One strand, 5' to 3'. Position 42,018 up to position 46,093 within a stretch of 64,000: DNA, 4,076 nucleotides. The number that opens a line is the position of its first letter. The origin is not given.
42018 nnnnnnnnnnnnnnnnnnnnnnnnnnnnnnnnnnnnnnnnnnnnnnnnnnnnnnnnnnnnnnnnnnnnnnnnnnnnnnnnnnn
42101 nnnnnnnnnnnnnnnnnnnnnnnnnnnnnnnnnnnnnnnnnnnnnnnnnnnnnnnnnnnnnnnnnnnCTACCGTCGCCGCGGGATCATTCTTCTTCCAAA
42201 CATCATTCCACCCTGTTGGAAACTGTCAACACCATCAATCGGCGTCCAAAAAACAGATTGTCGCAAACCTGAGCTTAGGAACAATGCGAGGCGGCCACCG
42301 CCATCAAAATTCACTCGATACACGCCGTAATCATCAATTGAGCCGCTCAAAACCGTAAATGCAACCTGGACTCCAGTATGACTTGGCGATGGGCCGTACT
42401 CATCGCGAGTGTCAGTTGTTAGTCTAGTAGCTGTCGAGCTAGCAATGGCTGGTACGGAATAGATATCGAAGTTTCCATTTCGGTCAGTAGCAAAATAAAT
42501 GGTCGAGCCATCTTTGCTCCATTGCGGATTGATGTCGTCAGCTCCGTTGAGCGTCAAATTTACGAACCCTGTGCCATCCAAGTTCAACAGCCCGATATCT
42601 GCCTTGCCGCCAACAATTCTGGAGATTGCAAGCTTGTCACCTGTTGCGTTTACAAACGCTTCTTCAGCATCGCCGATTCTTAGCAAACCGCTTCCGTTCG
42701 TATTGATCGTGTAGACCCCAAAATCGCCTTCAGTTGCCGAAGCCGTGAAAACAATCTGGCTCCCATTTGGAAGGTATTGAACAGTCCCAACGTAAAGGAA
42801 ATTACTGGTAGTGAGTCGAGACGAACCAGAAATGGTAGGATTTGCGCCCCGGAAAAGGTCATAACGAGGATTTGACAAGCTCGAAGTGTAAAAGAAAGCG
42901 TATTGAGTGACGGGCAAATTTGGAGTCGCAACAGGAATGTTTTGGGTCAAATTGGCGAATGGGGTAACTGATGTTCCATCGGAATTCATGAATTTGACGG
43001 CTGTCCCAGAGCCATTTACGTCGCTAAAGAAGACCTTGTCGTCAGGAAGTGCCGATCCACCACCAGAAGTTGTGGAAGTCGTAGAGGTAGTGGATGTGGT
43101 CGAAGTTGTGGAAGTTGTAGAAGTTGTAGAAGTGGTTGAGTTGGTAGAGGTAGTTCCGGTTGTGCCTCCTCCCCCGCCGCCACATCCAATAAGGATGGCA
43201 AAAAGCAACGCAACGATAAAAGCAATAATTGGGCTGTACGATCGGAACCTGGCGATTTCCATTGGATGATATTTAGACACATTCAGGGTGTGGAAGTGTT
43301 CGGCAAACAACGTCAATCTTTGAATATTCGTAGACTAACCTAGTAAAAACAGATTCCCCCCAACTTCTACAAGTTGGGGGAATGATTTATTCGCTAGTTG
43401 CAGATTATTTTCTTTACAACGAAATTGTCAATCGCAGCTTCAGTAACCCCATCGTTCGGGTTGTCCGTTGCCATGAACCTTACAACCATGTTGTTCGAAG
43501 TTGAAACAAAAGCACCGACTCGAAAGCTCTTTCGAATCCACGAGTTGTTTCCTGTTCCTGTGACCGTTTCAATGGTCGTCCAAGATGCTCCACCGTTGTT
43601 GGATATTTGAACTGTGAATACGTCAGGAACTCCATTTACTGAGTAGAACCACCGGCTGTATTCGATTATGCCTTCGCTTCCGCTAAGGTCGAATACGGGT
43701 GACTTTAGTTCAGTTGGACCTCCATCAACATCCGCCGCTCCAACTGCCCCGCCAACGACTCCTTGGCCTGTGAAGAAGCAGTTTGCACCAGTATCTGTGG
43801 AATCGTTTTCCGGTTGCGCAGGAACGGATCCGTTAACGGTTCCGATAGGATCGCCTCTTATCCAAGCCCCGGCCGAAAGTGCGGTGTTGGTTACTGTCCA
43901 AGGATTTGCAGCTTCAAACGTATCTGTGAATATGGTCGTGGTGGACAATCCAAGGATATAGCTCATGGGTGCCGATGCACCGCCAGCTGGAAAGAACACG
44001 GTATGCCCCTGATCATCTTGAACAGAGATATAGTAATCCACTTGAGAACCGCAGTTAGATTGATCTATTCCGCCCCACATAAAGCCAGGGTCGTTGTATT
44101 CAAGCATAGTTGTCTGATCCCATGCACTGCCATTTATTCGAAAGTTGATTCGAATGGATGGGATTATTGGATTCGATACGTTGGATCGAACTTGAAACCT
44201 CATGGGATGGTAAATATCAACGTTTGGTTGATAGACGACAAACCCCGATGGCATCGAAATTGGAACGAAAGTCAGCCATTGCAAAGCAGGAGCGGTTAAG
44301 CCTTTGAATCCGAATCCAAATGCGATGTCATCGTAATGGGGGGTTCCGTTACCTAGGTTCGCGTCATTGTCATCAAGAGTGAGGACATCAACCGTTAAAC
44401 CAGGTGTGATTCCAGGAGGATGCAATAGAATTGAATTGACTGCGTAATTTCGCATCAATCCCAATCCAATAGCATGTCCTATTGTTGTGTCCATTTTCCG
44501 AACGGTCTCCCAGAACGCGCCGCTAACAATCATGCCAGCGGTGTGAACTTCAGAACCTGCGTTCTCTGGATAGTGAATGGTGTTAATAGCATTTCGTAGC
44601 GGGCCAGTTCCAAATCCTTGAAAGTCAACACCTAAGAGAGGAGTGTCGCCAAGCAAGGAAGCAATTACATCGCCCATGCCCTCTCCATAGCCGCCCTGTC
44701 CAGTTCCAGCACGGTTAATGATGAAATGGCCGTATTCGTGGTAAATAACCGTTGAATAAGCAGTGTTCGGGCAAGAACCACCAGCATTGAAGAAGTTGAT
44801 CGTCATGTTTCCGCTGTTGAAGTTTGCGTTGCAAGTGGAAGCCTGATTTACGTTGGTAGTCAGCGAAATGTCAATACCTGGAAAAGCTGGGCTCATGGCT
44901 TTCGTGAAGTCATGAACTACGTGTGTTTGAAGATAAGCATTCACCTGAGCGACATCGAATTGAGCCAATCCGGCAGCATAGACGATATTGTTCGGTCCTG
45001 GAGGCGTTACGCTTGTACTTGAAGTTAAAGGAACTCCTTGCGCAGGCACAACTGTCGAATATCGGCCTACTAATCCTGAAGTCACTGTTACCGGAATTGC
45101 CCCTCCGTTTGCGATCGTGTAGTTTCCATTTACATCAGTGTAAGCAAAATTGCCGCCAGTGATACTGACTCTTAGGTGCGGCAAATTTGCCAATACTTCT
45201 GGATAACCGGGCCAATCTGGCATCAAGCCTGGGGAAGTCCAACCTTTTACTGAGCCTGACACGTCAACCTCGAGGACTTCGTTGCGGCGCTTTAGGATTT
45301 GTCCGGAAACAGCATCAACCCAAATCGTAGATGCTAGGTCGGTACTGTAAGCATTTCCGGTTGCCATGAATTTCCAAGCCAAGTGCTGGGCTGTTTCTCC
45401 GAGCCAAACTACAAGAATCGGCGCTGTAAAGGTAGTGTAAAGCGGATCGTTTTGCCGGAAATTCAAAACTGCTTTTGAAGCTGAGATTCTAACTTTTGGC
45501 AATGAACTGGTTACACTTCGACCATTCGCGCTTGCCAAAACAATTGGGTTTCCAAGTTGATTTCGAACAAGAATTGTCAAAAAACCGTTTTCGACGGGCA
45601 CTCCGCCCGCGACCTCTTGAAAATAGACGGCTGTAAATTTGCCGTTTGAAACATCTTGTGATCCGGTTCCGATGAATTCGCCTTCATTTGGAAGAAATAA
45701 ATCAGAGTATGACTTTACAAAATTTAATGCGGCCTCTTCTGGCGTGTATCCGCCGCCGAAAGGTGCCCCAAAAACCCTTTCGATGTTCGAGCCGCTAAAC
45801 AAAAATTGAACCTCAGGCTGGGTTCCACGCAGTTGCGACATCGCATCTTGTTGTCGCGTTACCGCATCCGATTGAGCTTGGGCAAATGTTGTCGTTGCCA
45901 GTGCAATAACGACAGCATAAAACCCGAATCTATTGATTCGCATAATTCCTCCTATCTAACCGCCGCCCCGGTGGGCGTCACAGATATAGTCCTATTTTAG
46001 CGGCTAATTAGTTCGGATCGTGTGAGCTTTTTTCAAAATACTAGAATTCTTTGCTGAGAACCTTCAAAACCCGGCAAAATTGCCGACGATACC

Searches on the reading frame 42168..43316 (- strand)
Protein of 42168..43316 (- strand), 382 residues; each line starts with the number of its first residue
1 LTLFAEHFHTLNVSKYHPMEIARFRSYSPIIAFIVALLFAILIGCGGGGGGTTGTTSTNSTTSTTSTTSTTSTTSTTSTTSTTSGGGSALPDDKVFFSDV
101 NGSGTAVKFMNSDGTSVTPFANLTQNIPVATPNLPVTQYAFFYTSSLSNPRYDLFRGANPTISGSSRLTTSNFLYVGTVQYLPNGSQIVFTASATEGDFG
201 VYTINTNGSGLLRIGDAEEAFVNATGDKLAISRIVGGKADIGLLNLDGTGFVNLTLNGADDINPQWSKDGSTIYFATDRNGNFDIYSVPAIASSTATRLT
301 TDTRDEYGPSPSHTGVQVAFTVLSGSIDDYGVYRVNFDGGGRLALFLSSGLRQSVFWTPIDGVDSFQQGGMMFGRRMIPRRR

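Call 15: search_protein_families(library=pfam, proteins=[window:42168-43316:-], max_evalue=0.001)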
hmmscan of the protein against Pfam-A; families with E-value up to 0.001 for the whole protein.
window:42168-43316:- (382 aa): 3 families
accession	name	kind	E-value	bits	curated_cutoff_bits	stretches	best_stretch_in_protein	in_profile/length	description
PF07676.18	PD40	-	6e-13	48.8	20.9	1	254-287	4-38/38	WD40-like Beta Propeller Repeat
PF06933.16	SSP160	-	3.8e-05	22.6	25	1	30-154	87-199/758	Special lobe-specific silk protein SSP160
PF21827.1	New_glue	-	0.00039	20.6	31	1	31-84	5-61/94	New glue protein family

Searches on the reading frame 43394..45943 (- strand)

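Call 5: search_protein_families(library=pfam, proteins=[window:43394-45943:-], max_evalue=1)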
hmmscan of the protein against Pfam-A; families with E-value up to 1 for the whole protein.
window:43394-45943:- (849 aa): 3 families
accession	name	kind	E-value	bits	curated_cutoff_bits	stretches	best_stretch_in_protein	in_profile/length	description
PF14741.12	GH114_assoc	-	0.0079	16.8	22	1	775-827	61-117/126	N-terminal glycosyl-hydrolase-114-associated domain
PF07504.19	FTP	-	0.01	16.1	21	1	97-124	11-36/51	Fungalysin/Thermolysin Propeptide Motif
PF21471.3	Reelin_subrepeat-B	-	0.024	14.9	27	1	777-843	61-126/127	Reelin subrepeat B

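Call 6: search_protein_families(library=ncbifam, proteins=[window:43394-45943:-], max_evalue=1)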
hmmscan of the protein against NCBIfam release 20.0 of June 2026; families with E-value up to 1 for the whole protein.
window:43394-45943:- (849 aa): 1 family
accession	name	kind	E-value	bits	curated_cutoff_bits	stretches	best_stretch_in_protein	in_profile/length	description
NF038128.1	choice_anch_J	domain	0.0094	16.2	30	1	748-843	67-162/162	choice-of-anchor J domain-containing protein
